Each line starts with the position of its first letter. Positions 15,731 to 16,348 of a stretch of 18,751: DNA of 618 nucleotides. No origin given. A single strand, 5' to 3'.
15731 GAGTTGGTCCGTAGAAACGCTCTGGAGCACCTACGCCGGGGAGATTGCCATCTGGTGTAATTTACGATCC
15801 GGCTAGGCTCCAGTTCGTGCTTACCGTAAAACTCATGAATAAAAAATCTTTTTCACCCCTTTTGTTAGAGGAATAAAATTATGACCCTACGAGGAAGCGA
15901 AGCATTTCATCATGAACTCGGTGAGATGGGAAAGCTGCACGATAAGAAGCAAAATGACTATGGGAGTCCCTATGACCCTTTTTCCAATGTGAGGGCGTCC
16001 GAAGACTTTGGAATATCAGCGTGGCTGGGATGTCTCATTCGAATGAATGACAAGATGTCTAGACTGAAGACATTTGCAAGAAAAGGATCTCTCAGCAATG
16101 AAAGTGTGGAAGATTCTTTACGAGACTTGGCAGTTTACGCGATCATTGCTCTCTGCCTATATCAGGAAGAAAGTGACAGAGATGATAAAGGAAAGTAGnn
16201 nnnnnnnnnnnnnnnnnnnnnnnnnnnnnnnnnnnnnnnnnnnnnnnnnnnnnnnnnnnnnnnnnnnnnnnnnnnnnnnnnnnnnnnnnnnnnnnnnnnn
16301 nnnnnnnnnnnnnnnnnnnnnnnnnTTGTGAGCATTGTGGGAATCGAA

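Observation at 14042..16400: Candidate novel cassette: back-to-back promoters driving a degenerate PRTase-like gene and a thyX plus MazG/DUF1599-like operon, next to a tRNA 3' end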

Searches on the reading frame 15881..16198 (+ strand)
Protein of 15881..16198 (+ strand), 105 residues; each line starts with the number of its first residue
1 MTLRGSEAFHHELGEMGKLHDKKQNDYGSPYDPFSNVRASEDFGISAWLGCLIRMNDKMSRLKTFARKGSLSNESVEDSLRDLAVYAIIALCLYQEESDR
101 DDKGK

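Call 6: search_protein_families(library=pfam, proteins=[window:15881-16198:+], max_evalue=1)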
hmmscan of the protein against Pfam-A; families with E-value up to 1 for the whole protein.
window:15881-16198:+ (105 aa): 1 family
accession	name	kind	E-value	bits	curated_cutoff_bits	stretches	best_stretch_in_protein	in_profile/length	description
PF07659.16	DUF1599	-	9.2e-05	23.2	25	1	42-91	4-58/61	Nucleotide modification associated domain 1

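Call 7: search_protein_families(library=ncbifam, proteins=[window:15881-16198:+], max_evalue=1)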
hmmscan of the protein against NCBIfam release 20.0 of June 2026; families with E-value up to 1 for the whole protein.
window:15881-16198:+ (105 aa): 0 families

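Call 8: search_protein_families(library=phrogs, proteins=[window:15881-16198:+], max_evalue=1)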
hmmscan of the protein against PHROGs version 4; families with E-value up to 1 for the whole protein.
window:15881-16198:+ (105 aa): 1 family
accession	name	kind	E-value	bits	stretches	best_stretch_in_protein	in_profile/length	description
phrog_1485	-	unknown function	1.1e-16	62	1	7-101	20-107/238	-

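Call 19: find_homologous_proteins(query=window:15881-16198:+)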
Query window:15881-16198:+ (105 aa): 294 proteins with E <= 0.001 among 294 candidates; the best 120 are listed.
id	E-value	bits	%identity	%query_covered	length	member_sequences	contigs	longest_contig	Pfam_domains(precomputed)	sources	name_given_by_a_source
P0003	4.6e-64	231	100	100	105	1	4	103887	PF07659.17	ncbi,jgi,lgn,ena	-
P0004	2.2e-44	168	78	92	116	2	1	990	-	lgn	-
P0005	2.5e-43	164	75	90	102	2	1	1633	-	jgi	jgi:hypothetical protein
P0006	4.8e-42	160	75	91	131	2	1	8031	-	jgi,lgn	-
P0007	6.7e-42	160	77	90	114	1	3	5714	-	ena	-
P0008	1.7e-41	158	74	91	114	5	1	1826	-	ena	-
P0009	2.0e-41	158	73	90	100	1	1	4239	-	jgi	jgi:hypothetical protein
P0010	3.3e-41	158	76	90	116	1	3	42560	-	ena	-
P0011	3.8e-41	157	72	96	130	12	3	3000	-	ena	-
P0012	1.8e-40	155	71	90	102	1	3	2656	PF07659.17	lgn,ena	-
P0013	2.3e-40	155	73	90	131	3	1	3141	-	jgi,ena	-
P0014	3.4e-40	154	68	93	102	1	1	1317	PF07659.17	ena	-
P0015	5.1e-40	154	71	94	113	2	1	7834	PF07659.17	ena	-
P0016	2.9e-39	151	72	90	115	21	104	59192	-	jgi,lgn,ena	-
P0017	5.2e-39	150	69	95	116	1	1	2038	-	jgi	jgi:hypothetical protein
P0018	9.4e-39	150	73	88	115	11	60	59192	PF07659.17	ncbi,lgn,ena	-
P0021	4.1e-38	148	68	90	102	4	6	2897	PF07659.17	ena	-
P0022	1.0e-37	146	72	89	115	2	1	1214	PF07659.17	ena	-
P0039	4.7e-34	135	67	92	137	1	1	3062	PF07659.17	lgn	-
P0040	4.9e-34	135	66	90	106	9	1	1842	PF07659.17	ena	-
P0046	3.3e-33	132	68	89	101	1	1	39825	PF07659.17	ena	-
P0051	1.0e-32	130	70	86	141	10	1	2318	PF07659.17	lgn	-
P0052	1.1e-32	130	68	87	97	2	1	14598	PF07659.17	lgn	-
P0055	2.9e-32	129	68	91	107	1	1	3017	PF07659.17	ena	-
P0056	3.8e-32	128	64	91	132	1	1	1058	PF07659.17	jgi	jgi:hypothetical protein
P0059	4.8e-32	128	64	93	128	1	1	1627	PF07659.17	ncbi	-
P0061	7.0e-32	128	66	90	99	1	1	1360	PF07659.17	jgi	jgi:hypothetical protein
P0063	8.8e-32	127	68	87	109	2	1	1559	PF07659.17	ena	-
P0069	2.7e-31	126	69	86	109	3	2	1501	PF07659.17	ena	-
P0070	2.9e-31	126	60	91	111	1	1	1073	PF07659.17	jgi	jgi:hypothetical protein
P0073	3.0e-31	126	67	87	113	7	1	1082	PF07659.17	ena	-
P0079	5.1e-31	125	66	91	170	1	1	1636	PF07659.17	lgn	-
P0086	1.5e-30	123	65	92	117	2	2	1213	PF07659.17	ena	-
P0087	1.6e-30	123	59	94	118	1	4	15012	PF07659.17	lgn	-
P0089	1.9e-30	123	67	86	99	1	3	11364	PF07659.17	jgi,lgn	jgi:hypothetical protein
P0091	2.4e-30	123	61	89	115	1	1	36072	PF07659.17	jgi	jgi:hypothetical protein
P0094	4.1e-30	122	63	88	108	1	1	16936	PF07659.17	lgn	-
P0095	4.1e-30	122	66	89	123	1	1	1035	PF07659.17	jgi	jgi:hypothetical protein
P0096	4.3e-30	122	68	83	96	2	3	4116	PF07659.17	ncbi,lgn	-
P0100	5.8e-30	121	64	90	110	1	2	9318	PF07659.17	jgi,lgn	-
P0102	6.4e-30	121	66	86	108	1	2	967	PF07659.17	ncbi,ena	-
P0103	6.8e-30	121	61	89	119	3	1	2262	PF07659.17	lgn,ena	-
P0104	8.3e-30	121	61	89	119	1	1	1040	PF07659.17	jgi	jgi:hypothetical protein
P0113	1.3e-29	120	59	91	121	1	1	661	PF07659.17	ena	-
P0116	1.8e-29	120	60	90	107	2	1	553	PF07659.17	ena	-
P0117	2.1e-29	120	64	86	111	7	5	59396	PF07659.17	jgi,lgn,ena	-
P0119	2.3e-29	120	66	84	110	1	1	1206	PF07659.17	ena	-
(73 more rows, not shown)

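Call 20: find_encoding_contigs(protein=P0010, flank=6000, max_places=3)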
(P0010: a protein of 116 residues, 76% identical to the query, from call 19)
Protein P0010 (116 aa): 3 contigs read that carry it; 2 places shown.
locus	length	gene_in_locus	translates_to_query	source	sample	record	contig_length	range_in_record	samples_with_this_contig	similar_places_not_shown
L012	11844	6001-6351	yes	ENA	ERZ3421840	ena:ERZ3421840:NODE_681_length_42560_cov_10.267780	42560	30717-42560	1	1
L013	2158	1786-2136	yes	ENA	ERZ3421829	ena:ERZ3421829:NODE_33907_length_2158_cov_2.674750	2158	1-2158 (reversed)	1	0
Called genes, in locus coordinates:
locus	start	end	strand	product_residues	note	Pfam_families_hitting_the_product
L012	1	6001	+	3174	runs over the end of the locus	-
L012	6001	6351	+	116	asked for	-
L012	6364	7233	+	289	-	-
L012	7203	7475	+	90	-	PF14354:Lar_restr_allev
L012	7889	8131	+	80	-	-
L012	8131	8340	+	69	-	-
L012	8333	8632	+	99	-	PF10861:DUF2784 (weak)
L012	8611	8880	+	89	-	-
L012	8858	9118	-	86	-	-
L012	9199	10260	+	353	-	PF12705:PDDEXK_1 (weak)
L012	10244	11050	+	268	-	PF13479:AAA_24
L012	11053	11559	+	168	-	-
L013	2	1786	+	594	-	?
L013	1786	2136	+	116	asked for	-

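Call 21: find_encoding_contigs(protein=P0016, flank=6000, max_places=3)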
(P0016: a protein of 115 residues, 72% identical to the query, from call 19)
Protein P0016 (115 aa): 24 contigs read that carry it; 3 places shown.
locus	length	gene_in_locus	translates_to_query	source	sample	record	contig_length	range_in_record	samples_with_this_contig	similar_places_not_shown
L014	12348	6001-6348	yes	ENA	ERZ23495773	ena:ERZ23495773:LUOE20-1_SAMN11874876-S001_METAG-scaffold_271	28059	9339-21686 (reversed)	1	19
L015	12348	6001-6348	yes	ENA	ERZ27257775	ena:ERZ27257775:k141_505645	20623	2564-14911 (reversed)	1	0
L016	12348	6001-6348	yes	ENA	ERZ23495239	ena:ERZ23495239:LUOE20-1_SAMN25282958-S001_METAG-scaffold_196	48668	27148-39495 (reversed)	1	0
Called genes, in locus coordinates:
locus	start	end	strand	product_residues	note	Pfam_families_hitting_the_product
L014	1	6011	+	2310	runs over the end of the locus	-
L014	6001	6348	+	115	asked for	-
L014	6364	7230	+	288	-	-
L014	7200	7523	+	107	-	PF14354:Lar_restr_allev (weak)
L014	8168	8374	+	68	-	-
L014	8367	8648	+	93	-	PF10861:DUF2784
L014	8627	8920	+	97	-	-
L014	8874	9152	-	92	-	-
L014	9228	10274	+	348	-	PF12705:PDDEXK_1 (weak)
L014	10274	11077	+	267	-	PF13479:AAA_24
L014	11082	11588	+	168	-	-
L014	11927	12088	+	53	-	-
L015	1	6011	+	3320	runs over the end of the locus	-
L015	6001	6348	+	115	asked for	-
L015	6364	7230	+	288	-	-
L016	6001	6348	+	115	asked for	-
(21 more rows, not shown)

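Call 22: search_dna_similar(query=window:15881-16198:+, collection=phages, mode=protein, max_rows=25)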
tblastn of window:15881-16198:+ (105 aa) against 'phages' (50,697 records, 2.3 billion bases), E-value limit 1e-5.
Records with a match: 22; places in all: 22; records where one place covers at least 80% of the query: 21.
Best place of each record, by identity: <60% 22.
By first word of the organism name: Streptomyces 9; Methylophilales 4; uncultured 4; Pelagibacter 2; Clostridium 1; Geobacillus 1; Paenibacillus 1.
By host as written in the record: Streptomyces scabiei RL-34 7; Methylophilales_sp._H5P1 4; - 4; Candidatus Pelagibacter ubique HTCC1062 2; Streptomyces lividans JI 1326 2; Clostridium sp. 1; Geobacillus thermodenitrificans 1; Paenibacillus larvae Pl02-27 1.
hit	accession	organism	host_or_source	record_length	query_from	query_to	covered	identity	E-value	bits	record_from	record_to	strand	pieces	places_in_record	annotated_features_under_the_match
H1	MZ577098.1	Methylophilales phage Melnitz-3 EXVC039M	Methylophilales_sp._H5P1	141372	1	102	97%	46.2%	7e-22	94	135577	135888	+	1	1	nucleotide modification associated domain | RecF/RecN/SMC N terminal domain protein | peptide deformylase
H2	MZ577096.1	Methylophilales phage Melnitz-2 EXVC040M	Methylophilales_sp._H5P1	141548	1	102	97%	46.2%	7e-22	94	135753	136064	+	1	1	nucleotide modification associated domain | RecF/RecN/SMC N terminal domain protein | peptide deformylase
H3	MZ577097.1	Methylophilales phage Melnitz EXVC044M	Methylophilales_sp._H5P1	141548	1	102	97%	46.2%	7e-22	94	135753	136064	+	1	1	nucleotide modification associated domain | RecF/RecN/SMC N terminal domain protein | peptide deformylase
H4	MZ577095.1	Methylophilales phage Melnitz-1 EXVC043M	Methylophilales_sp._H5P1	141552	1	102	97%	46.2%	7e-22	94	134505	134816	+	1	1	hypothetical protein (x2) | peptide deformylase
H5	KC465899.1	Pelagibacter phage HTVC008M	Candidatus Pelagibacter ubique HTCC1062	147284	4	96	89%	45.3%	6e-18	82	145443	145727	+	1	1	hypothetical protein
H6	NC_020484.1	Pelagibacter phage HTVC008M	Candidatus Pelagibacter ubique HTCC1062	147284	4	96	89%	45.3%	6e-18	82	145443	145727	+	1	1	hypothetical protein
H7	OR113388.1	Clostridium phage vB_CtyS-FA88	Clostridium sp.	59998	3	102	95%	33.6%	9e-6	48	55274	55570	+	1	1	hypothetical protein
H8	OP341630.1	Geobacillus phage vB_GthS_PT9.1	Geobacillus thermodenitrificans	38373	7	93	83%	38.6%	2e-6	50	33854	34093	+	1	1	hypothetical protein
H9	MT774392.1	uncultured phage cr128_1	human feces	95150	7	101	90%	35.1%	2e-7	52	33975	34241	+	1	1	hypothetical protein (x2)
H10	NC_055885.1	uncultured phage cr128_1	human feces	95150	7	101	90%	35.1%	2e-7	52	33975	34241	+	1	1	VOG4966 | hypothetical protein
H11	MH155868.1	Streptomyces phage FlowerPower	Streptomyces scabiei RL-34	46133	8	96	85%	35.2%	5e-6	49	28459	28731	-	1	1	53: hypothetical protein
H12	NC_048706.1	Streptomyces phage FlowerPower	Streptomyces scabiei RL-34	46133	8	96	85%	35.2%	5e-6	49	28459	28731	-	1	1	53: hypothetical protein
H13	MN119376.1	Streptomyces phage Geostin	Streptomyces scabiei RL-34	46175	8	96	85%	35.2%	5e-6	49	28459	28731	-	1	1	48: hypothetical protein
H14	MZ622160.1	Streptomyces phage RetrieverFever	Streptomyces scabiei RL-34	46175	8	96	85%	35.2%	5e-6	49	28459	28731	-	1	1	53: hypothetical protein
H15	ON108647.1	Streptomyces phage Vorvolakos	Streptomyces scabiei RL-34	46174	8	96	85%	35.2%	5e-6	49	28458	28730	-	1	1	53: hypothetical protein | 54: deoxycytidylate deaminase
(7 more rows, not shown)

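Call 34: find_related_loci(query=window:15881-16198:+, collection=viral_contigs, flank=5000)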
Query window:15881-16198:+ (105 aa) in viral_contigs; peptide patterns used: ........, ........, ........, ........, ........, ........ (x = any residue, [..] = any of these).
11 stretches matched a pattern; 8 encode a relative of the query (tblastn E <= 1e-3); 8 distinct loci.
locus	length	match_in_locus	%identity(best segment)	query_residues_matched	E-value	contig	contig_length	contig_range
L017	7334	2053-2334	73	5-98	2e-47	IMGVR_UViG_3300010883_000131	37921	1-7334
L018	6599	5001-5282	62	8-101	1e-35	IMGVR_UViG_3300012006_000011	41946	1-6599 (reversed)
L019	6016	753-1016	61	9-96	1e-34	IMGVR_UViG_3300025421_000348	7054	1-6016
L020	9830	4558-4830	62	6-96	2e-34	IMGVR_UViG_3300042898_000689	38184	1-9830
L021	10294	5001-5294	71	4-104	2e-47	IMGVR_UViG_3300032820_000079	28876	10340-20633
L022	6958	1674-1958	61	5-99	1e-33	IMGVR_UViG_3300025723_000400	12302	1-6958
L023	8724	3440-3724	61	5-99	1e-33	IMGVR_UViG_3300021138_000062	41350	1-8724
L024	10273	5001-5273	63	6-96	4e-33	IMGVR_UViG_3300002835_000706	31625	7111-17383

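Call 40: get_annotated_region(hit=H15, flank=4000)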
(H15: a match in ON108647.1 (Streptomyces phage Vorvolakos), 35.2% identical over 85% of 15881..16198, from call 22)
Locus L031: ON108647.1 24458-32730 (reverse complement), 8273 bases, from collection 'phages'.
description: Streptomyces phage Vorvolakos, complete genome.
organism: Streptomyces phage Vorvolakos (NCBI taxid 2927293)
taxonomy: Viruses; Duplodnaviria; Heunggongvirae; Uroviricota; Caudoviricetes; Beephvirinae; Flowerpowervirus
host: Streptomyces scabiei RL-34; source: soil; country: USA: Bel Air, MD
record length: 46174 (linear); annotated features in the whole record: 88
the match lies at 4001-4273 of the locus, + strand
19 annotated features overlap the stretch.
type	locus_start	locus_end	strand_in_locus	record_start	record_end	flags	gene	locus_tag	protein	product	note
CDS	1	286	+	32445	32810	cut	62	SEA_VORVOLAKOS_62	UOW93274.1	hypothetical protein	-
CDS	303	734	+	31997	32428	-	61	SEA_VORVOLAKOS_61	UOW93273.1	hypothetical protein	-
CDS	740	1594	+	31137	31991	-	60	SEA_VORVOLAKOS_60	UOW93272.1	DnaB-like dsDNA helicase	-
CDS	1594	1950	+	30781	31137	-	59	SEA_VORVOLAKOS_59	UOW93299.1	holliday junction resolvase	-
CDS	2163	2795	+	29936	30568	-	58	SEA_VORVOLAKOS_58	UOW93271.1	DNA primase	-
CDS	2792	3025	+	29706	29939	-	57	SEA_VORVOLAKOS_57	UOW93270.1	hypothetical protein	-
CDS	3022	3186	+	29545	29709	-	56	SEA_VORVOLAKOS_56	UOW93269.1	hypothetical protein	-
CDS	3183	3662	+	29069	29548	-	55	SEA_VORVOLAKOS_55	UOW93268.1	hypothetical protein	-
CDS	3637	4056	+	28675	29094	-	54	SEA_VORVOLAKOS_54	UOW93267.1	deoxycytidylate deaminase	-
CDS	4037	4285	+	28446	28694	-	53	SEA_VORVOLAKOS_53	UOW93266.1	hypothetical protein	-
CDS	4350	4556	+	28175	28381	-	52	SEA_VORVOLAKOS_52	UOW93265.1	hypothetical protein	-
CDS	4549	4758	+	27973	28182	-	51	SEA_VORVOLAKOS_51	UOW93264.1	hypothetical protein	-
CDS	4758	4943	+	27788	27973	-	50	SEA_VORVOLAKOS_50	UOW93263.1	hypothetical protein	-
CDS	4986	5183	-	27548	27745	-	49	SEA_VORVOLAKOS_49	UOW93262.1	holin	-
CDS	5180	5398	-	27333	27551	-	48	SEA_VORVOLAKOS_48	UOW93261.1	hypothetical protein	-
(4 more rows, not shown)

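Call 41: get_annotated_region(hit=H1, flank=4000)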
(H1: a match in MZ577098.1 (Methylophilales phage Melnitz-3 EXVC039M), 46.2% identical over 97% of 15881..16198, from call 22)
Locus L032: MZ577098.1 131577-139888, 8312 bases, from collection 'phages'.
description: Methylophilales phage Melnitz-3 EXVC039M, complete genome.
organism: Methylophilales phage Melnitz-3 EXVC039M (NCBI taxid 2832341)
taxonomy: Viruses; Duplodnaviria; Heunggongvirae; Uroviricota; Caudoviricetes; Kyanoviridae
host: Methylophilales_sp._H5P1; source: -; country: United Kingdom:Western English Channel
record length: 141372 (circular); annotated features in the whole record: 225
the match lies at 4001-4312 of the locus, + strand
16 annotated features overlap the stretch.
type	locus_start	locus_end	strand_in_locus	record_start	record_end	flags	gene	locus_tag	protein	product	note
CDS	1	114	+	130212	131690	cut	-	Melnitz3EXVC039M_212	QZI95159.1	putative restriction enzyme subunit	-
CDS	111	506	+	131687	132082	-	-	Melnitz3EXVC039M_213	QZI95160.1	hypothetical protein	-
CDS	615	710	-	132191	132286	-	-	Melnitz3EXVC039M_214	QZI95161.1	hypothetical protein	-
CDS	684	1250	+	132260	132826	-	-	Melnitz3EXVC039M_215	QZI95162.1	sigma factor late transcription protein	-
CDS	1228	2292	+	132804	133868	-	-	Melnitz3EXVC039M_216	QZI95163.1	calcineurin-like phosphoesterase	-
CDS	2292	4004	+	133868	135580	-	-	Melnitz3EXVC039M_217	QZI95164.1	RecF/RecN/SMC N terminal domain protein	-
CDS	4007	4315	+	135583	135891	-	-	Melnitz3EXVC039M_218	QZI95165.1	nucleotide modification associated domain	-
CDS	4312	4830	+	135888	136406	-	-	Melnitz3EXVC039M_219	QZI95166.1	peptide deformylase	-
CDS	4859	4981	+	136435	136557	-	-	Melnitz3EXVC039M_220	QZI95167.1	hypothetical protein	-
CDS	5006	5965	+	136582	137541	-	-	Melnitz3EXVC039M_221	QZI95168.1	hypothetical protein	LGT_TIGR03299 phage/plasmid like protein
CDS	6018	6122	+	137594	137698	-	-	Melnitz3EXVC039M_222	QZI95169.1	hypothetical protein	-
CDS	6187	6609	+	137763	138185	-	-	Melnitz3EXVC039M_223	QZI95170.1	Hsp20/alpha crystallin family protein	-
CDS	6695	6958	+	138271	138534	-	-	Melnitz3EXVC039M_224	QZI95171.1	hypothetical protein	-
CDS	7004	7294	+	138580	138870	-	-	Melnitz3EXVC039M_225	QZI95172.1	protein of unknown function DUF3310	-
CDS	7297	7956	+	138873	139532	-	-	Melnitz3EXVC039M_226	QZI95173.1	sliding clamp-like protein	gp45 sliding clamp C terminal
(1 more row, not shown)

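Call 42: get_annotated_region(hit=H8, flank=4000)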
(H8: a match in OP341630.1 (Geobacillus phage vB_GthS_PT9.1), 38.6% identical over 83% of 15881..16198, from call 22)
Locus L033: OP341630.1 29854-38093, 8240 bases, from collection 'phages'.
description: Geobacillus phage vB_GthS_PT9.1, complete genome.
organism: Geobacillus phage vB_GthS_PT9.1 (NCBI taxid 2985568)
taxonomy: Viruses; Duplodnaviria; Heunggongvirae; Uroviricota; Caudoviricetes
host: Geobacillus thermodenitrificans; source: compost heaps; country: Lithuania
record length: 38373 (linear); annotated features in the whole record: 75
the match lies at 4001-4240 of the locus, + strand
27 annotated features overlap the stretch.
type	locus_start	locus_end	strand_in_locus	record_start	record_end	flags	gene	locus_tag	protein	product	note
CDS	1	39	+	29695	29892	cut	-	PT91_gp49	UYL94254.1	hypothetical protein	-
CDS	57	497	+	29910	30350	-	-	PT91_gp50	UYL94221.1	DNA N-6-adenine-methyltransferase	-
CDS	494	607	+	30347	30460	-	-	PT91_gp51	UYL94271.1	hypothetical protein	-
CDS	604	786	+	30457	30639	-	-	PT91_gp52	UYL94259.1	hypothetical protein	-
CDS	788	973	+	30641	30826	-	-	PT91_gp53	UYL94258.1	hypothetical protein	-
CDS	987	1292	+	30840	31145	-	-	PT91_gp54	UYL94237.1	hypothetical protein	PTZ00303 domain-containing protein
CDS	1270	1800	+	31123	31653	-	-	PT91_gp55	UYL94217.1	dUTP diphosphatase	-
CDS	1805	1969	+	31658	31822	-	-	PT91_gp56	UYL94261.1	hypothetical protein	-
CDS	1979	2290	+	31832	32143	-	-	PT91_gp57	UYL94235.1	holliday junction resolvase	-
CDS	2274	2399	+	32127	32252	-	-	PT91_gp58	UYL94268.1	hypothetical protein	-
CDS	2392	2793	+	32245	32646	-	-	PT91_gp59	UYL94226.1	hypothetical protein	-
CDS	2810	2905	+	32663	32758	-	-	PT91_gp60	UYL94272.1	hypothetical protein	-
CDS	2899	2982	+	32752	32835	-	-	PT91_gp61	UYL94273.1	hypothetical protein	-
CDS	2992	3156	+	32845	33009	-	-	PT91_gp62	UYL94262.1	hypothetical protein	-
CDS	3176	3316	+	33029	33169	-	-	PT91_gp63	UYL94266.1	hypothetical protein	-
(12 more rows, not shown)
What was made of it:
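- Family members lie next to dCMP deaminase or dUTPase in some phages (calls 40, 42).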

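Call 53: predict_structure(alignment_id=A3)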
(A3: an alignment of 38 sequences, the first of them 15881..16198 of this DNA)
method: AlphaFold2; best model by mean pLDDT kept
length: 105 residues; sequences in the alignment: 38
mean_pLDDT: 91.0   pTM: 0.81
mean pLDDT of the five models: 91.0, 90.8, 90.5, 90.0, 88.4
residues with pLDDT >= 90: 75; 70-90: 24; 50-70: 5; < 50: 1
segments of 3 or more residues with pLDDT < 50: none
pLDDT, mean of each block of 10 residues (from residue 1): 74 94 85 91 96 96 96 93 97 95 75
secondary structure, 60 per line:
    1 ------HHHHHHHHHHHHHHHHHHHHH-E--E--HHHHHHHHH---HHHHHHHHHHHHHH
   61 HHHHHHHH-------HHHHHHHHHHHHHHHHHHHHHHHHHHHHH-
elements in order: H7-27 H35-43 H47-68 H76-104
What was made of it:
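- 15881..16198 (+): DUF1599/NMAD1-family gene (105 aa, four-helix model). Intact here, dead in sister variants. AF2 pLDDT 91 (call 53).
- On MazG / all-alpha NTP pyrophosphohydrolase: The model is a four-helix bundle (call 53).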

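Call 58: search_solved_structures(query=A3, max_evalue=10, show_alignments=3)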
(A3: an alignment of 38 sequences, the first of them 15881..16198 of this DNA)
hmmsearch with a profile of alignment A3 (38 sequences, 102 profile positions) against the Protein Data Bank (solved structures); distinct sequences matched with E-value up to 10: 1.
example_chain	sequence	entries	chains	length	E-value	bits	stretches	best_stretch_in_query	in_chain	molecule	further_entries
6u8y_C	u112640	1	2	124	0.31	14.4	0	33-62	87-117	Monovalent cation/H+ antiporter subunit G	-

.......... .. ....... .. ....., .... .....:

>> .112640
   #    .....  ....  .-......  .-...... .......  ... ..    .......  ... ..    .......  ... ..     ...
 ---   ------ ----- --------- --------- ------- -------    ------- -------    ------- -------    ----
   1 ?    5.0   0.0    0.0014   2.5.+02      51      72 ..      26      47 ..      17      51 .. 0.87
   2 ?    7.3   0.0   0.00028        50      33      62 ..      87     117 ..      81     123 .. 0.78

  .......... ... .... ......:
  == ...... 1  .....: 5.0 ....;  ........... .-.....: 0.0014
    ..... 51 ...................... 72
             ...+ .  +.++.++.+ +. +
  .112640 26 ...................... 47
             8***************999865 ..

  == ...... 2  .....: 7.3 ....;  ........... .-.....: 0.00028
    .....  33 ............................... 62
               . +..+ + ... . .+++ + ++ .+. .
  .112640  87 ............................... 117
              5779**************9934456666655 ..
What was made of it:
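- On MazG / all-alpha NTP pyrophosphohydrolase: The PDB profile search found nothing (call 58).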

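Call 59: fold_search(model_id=the predicted structure, library=pdb)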
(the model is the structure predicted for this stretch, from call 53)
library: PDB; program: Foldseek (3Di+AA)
matches with E <= 10: 132; with E <= 0.001: 0
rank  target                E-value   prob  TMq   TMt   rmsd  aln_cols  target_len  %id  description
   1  5j73_C                9.8e-01  0.57  0.40  0.52   5.5        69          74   13  De novo design of protein homo-oligomers with modular hydrogen bond network-mediated specificity (released 2016-05-25)
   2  2y3b                  1.3e+00  0.38  0.39  0.37  10.9        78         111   15  Co-bound form of Cupriavidus metallidurans CH34 CnrXs (released 2011-03-30)
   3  2oie_C                1.5e+00  0.25  0.42  0.42   9.9       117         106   13  Crystal structure of RS21-C6 core segment RSCUT (released 2007-03-06)
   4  2y3d_A                1.6e+00  0.23  0.36  0.35  12.0        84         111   13  Zn-bound form of Cupriavidus metallidurans CH34 CnrXs (released 2011-03-30)
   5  7mu5_C                1.6e+00  0.16  0.35  0.35   9.8       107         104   14  Human DCTPP1 bound to Triptolide (released 2022-08-24)
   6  3uul_B                1.9e+00  0.13  0.32  0.29  11.6       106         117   11  Crystal Structure of first N-terminal utrophin spectrin repeat (released 2012-09-19)
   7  7mu5_A                2.0e+00  0.15  0.35  0.34  10.9       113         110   13  Human DCTPP1 bound to Triptolide (released 2022-08-24)
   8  2c08                  2.1e+00  0.12  0.32  0.18  18.2       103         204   16  Rat endophilin A1 BAR domain (released 2006-06-14)
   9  5j0k_A                2.3e+00  0.63  0.50  0.69   5.9        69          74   17  De novo design of protein homo-oligomers with modular hydrogen bond network-mediated specificity (released 2016-05-25)
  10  2q5z_B                2.3e+00  0.38  0.36  0.40   8.3        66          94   15  Crystal structure of iMazG from Vibrio DAT 722: Ntag-iMazG (P43212) (released 2007-10-09)
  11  5j0k_B                2.6e+00  0.57  0.50  0.69   5.9        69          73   17  De novo design of protein homo-oligomers with modular hydrogen bond network-mediated specificity (released 2016-05-25)
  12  4u7y_A                2.6e+00  0.57  0.48  0.59   4.1        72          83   11  Structure of the complex of VPS4B MIT and IST1 MIM (released 2015-02-11)
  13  3puq_A                2.6e+00  0.30  0.41  0.11   5.6        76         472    9  CEKDM7A from C.Elegans, complex with alpha-KG (released 2011-01-26)
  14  3k9a                  2.6e+00  0.18  0.28  0.35   5.4        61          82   16  Crystal Structure of HIV gp41 with MPER (released 2010-05-26)
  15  2q5z_A                2.7e+00  0.33  0.36  0.40   8.1        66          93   15  Crystal structure of iMazG from Vibrio DAT 722: Ntag-iMazG (P43212) (released 2007-10-09)
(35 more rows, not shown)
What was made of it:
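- MazG-family structures (RS21-C6/DCTPP1, iMazG, YpjD) appear among the non-significant fold hits (call 59). Foldseek E-values are about 1-5 (call 59).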
